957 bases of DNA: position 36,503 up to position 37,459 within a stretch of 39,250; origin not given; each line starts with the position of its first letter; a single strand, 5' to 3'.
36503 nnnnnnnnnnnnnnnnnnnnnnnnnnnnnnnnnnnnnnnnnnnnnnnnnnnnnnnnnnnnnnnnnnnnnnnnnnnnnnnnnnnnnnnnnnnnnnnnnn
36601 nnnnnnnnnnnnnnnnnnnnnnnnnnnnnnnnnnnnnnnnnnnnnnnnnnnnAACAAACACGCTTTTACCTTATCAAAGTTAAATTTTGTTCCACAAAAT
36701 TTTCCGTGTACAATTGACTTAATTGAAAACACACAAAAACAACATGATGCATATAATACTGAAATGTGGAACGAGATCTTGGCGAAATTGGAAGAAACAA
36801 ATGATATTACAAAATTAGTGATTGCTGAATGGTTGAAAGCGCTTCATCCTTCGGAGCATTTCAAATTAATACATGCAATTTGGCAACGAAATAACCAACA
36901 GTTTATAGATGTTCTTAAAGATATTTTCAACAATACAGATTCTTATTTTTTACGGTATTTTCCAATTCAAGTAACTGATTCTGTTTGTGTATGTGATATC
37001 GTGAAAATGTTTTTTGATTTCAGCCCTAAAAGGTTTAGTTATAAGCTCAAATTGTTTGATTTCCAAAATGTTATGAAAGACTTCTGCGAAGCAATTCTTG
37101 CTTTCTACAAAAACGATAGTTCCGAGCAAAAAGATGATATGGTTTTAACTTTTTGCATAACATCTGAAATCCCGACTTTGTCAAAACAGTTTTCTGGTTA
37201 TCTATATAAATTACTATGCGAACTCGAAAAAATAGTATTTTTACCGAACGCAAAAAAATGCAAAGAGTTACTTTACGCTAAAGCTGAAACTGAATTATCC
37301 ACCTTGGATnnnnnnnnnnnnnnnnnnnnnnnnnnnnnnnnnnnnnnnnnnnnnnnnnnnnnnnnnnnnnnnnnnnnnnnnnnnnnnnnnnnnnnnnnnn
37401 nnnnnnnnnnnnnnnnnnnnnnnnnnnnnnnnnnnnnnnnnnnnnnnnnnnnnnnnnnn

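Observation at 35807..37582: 591-aa protein with inverted nuclease/zinc-ribbon architecture and a ~250-aa unassignable domain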

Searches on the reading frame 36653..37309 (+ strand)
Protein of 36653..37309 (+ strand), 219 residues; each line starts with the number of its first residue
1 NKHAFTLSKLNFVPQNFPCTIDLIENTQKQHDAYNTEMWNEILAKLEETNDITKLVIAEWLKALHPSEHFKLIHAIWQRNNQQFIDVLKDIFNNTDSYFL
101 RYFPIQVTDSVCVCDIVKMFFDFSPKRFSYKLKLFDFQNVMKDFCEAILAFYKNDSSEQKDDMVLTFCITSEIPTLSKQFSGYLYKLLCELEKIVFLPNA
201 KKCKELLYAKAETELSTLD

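Call 51: search_protein_representatives(alignment_id=A3)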
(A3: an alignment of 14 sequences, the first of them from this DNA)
Query: 14 sequences, 219 profile positions. Proteins with E-value up to 0.001 (for the whole library): 12; up to 1e-10: 12; up to 1e-30: 10. The best 12 are listed.
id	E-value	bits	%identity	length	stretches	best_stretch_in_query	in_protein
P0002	1.0e-131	453.4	-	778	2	1-219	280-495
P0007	3.6e-122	422.2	-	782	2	2-219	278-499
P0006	7.4e-118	408.1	-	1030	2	1-216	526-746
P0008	1.4e-76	273.1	-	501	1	2-219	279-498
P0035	9.3e-60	218.1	-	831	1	2-213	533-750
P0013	1.4e-55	204.5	-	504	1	2-212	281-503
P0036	2.3e-54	200.5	-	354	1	2-215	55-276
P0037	4.4e-34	134.2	-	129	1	87-214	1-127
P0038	1.3e-33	132.7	-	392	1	3-210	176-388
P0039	6.8e-33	130.3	-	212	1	89-213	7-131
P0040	3.9e-26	108.2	-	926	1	30-214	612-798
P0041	5.3e-14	68.5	-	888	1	46-217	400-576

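Call 53: predict_structure(alignment_id=A3)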
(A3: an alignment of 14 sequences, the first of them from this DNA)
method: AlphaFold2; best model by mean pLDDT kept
length: 219 residues; sequences in the alignment: 14
mean_pLDDT: 86.5   pTM: 0.79
mean pLDDT of the five models: 86.5, 85.6, 84.6, 84.3, 82.9
residues with pLDDT >= 90: 129; 70-90: 57; 50-70: 26; < 50: 7
segments of 3 or more residues with pLDDT < 50: 1-7
pLDDT, mean of each block of 10 residues (from residue 1): 48 67 83 91 90 90 89 94 91 72 82 95 88 96 96 76 88 97 97 91 97 87
secondary structure, 60 per line:
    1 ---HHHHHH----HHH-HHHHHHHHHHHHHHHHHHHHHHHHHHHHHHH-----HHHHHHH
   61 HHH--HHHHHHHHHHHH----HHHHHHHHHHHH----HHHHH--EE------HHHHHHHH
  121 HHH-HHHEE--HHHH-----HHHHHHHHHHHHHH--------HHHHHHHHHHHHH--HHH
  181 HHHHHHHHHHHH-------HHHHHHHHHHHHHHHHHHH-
elements in order: H4-9 H18-48 H54-63 H66-77 H82-93 H98-102 H113-123 H132-135 H141-154 H163-175 H178-192 H200-218

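Call 57: fold_search(model_id=the predicted structure, library=pdb)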
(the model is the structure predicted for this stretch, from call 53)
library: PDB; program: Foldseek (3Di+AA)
matches with E <= 10: 580; with E <= 0.001: 0
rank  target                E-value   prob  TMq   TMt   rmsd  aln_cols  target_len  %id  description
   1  9k86_A                1.4e-01  0.35  0.21  0.22  13.1       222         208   15  Cryo-EM structure of designed zinc-induced filament Fiber-n6-Zn1-HEHE-410 (released 2025-10-29)
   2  9i05_Xr               1.7e-01  0.90  0.32  0.19   7.8       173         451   17  Cryo-EM structure of the large subunit of the mitochondrial ribosome from Toxoplasma gondii (released 2025-06-11)
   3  3qtn                  2.3e-01  0.28  0.23  0.17  13.4       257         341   12  Structure of S. pombe nuclear import adaptor Nro1 (Space group P6522) (released 2011-09-21)
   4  6u1s_A                2.4e-01  0.20  0.20  0.16  15.9       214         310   12  Cryo-EM structure of a de novo designed 16-helix transmembrane nanopore, TMHC8_R. (released 2020-08-19)
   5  8a22_AN               2.5e-01  0.72  0.33  0.21   9.6       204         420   10  Structure of the mitochondrial ribosome from Polytomella magna (released 2022-11-16)
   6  9k84_A                3.1e-01  0.25  0.21  0.21  14.6       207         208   13  Cryo-EM structure of designed zinc-induced filament Fiber-n6-Zn1-HEHE-44 (released 2025-10-29)
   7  9k7u_A                3.4e-01  0.47  0.25  0.34   9.1       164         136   11  Crystal structure of designed zinc-induced heterodimer Heter-Zn2-HEHE-22 (released 2025-10-29)
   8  9g6k_Li               4.3e-01  0.54  0.30  0.16  10.2       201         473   13  LSU structure derived from the LSU sample of the mitoribosome from T. gondii. (released 2024-12-11)
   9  9d01                  4.5e-01  0.14  0.17  0.11  20.6       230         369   10  Crystal Structure of a-iTHR-201 (released 2025-12-10)
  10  8a22_AL               4.7e-01  0.47  0.30  0.21   9.9       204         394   10  Structure of the mitochondrial ribosome from Polytomella magna (released 2022-11-16)
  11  5cwd                  4.7e-01  0.25  0.20  0.24  12.7       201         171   13  Crystal structure of de novo designed helical repeat protein DHR7 (released 2015-12-16)
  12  7qtt_W                5.0e-01  0.21  0.22  0.13  14.6       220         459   11  Structural organization of a late activated human spliceosome (Baqr, core region) (released 2023-05-10)
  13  5cwj                  5.2e-01  0.60  0.31  0.38   9.0       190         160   12  Crystal structure of de novo designed helical repeat protein DHR49 (released 2015-12-16)
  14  8ga7                  5.2e-01  0.09  0.14  0.07  20.5       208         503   14  Geometrically programmable nanomaterial construction using regularized protein building blocks (released 2024-03-13)
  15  9i05_Xd               6.0e-01  0.38  0.29  0.16  13.2       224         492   11  Cryo-EM structure of the large subunit of the mitochondrial ribosome from Toxoplasma gondii (released 2025-06-11)
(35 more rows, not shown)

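Call 58: fold_search(model_id=the predicted structure, library=viral)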
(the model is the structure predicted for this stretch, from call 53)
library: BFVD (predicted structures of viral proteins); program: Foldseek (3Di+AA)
matches with E <= 10: 295; with E <= 0.001: 0
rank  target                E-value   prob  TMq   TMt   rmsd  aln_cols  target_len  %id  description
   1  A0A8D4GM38            2.5e-01  0.15  0.18  0.09  13.9       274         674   11  (no name in the UniProt tables at hand)
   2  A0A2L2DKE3            2.8e-01  0.44  0.25  0.18  12.5       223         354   10  Uncharacterized protein [Acanthamoeba polyphaga mimivirus]
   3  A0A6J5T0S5            3.0e-01  0.14  0.17  0.08  14.3       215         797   10  Glycosyltransferase, DXD sugar-binding motif [uncultured Caudovirales phage]
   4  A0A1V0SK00            3.3e-01  0.44  0.31  0.17  11.2       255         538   12  RING finger domain protein [Klosneuvirus KNV1]
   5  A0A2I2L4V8            4.4e-01  0.18  0.20  0.11  14.9       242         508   14  Tetratricopeptide repeat protein [Orpheovirus IHUMI-LCC2]
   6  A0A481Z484            4.4e-01  0.18  0.22  0.12  10.8       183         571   15  Uncharacterized protein [Pithovirus LCPAC101]
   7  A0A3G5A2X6            4.6e-01  0.14  0.17  0.16  14.0       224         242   13  Peptidase c14 caspase catalytic subunit p20 [Harvfovirus sp.]
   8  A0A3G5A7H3            6.1e-01  0.20  0.23  0.13  15.7       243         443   11  Uncharacterized protein [Hyperionvirus sp.]
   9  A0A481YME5            6.1e-01  0.14  0.18  0.12  13.9       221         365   12  Uncharacterized protein [Pithovirus LCDPAC01]
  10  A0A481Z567            6.4e-01  0.16  0.22  0.19  15.2       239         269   13  Uncharacterized protein [Pithovirus LCPAC102]
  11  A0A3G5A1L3            6.7e-01  0.23  0.26  0.19  14.1       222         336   12  Sel1 repeat family protein [Harvfovirus sp.]
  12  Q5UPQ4                8.5e-01  0.14  0.22  0.09  20.5       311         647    9  Putative ankyrin repeat protein L764 [Acanthamoeba polyphaga mimivirus]
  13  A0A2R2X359            8.9e-01  0.28  0.32  0.10  12.1       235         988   10  Uncharacterized protein [Leptomonas pyrrhocoris RNA virus satellite RNA4]
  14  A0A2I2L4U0            8.9e-01  0.20  0.26  0.21  10.1       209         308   12  DUF4476 domain-containing protein [Orpheovirus IHUMI-LCC2]
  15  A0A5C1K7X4            9.4e-01  0.35  0.25  0.34  13.4       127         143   14  Uncharacterized protein [Pseudomonas phage vB_PaeM_PS119XW]
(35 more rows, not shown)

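Call 97: search_protein_families(library=pfam, alignment_id=A3, max_evalue=1)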
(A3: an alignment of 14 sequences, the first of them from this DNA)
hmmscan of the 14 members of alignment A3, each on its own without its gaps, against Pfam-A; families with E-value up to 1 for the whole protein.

A. member 1, seq(219 aa): 0 families

B. families by the number of members that match (of 14 scanned): 11 families
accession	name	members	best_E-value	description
PF24406.1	nSTAND_NTPase4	1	0.038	Novel STAND NTPase 4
PF08653.15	DASH_Dam1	1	0.046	DASH complex subunit Dam1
PF09765.14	FANCL_d1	1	0.051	FANCL UBC-like domain 1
PF09320.16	DUF1977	1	0.064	Domain of unknown function (DUF1977)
PF11291.13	DUF3091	1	0.074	Protein of unknown function (DUF3091)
PF20105.4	DUF6495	1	0.078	Family of unknown function (DUF6495)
PF00784.22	MyTH4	1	0.099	MyTH4 domain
PF07443.18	HARP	1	0.14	HepA-related protein (HARP)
PF06840.17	PDC10_C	1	0.15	Programmed cell death protein 10, C-terminal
PF06825.17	HSBP1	1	0.19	Heat shock factor binding protein 1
PF23059.1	CUB_M02D8_5_6th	1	0.25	M02D8_5-like, sixth CUB domain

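Call 98: search_solved_structures(query=A3, max_evalue=10)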
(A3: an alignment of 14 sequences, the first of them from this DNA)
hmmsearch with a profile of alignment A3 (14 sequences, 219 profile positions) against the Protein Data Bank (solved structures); distinct sequences matched with E-value up to 10: 2.
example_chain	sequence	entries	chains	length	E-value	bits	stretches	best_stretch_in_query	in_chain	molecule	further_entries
4bwp_A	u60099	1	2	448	0.76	12.4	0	164-200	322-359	PAB-DEPENDENT POLY(A)-SPECIFIC RIBONUCLEASE SUBUNIT PAN-3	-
3lfh_A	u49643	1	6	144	0.91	12.2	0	49-86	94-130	Phosphotransferase system, mannose/fructose-specific component IIA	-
